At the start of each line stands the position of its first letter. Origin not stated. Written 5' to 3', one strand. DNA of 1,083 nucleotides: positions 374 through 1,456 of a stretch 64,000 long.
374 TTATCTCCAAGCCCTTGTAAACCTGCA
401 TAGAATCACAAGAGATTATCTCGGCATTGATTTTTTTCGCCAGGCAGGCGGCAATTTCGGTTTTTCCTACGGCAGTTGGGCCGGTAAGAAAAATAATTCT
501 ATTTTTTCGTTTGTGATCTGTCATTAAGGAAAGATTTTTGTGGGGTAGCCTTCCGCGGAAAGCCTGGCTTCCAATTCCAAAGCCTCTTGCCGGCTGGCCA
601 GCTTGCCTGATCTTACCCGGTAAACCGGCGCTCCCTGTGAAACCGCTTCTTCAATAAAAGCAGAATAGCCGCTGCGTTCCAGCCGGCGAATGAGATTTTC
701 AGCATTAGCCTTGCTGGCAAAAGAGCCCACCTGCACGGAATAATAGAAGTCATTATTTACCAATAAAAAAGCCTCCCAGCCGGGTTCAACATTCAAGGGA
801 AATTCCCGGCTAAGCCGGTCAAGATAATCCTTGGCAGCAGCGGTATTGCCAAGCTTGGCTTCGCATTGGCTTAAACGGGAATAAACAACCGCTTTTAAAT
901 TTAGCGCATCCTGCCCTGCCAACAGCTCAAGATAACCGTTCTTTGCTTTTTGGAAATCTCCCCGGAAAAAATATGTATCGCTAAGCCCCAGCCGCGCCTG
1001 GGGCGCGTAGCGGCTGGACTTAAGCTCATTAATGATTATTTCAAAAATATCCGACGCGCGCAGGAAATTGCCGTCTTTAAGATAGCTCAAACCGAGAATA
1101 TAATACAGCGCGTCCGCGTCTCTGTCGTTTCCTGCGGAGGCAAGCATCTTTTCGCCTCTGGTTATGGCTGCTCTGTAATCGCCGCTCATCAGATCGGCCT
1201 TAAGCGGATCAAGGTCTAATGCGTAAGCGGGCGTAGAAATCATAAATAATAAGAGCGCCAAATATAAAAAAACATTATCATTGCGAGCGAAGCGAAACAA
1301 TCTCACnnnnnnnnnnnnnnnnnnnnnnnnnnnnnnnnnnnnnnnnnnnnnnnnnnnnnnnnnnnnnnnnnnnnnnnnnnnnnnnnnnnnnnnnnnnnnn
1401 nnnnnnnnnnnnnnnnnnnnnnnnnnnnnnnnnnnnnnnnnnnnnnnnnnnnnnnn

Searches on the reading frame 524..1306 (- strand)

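Call 50: search_protein_families(library=pfam, proteins=[window:524-1306:-], max_evalue=0.0001)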
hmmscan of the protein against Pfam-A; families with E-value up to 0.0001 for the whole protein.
window:524-1306:- (260 aa): 8 families
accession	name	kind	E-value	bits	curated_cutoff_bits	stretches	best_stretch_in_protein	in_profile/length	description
PF05036.18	SPOR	-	1.6e-17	64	21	1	188-253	4-69/76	SPOR domain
PF14559.12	TPR_19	-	6.6e-08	33.2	25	0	141-170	27-56/68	Tetratricopeptide repeat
PF07719.23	TPR_2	-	3.4e-07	30.3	27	0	141-170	3-32/34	Tetratricopeptide repeat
PF13428.12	TPR_14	-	1e-06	29.3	23.5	0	144-174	6-36/44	Tetratricopeptide repeat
PF13174.12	TPR_6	-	3.3e-06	27.8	26.3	0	144-170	5-31/33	Tetratricopeptide repeat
PF09976.15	TPR_21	-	8.4e-06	26.1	25.5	1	82-164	56-138/193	Tetratricopeptide repeat-like domain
PF13424.12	TPR_12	-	2.4e-05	24.9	30.1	0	104-164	5-70/77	Tetratricopeptide repeat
PF13181.12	TPR_8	-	4.2e-05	23.8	25.7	0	141-164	3-26/34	Tetratricopeptide repeat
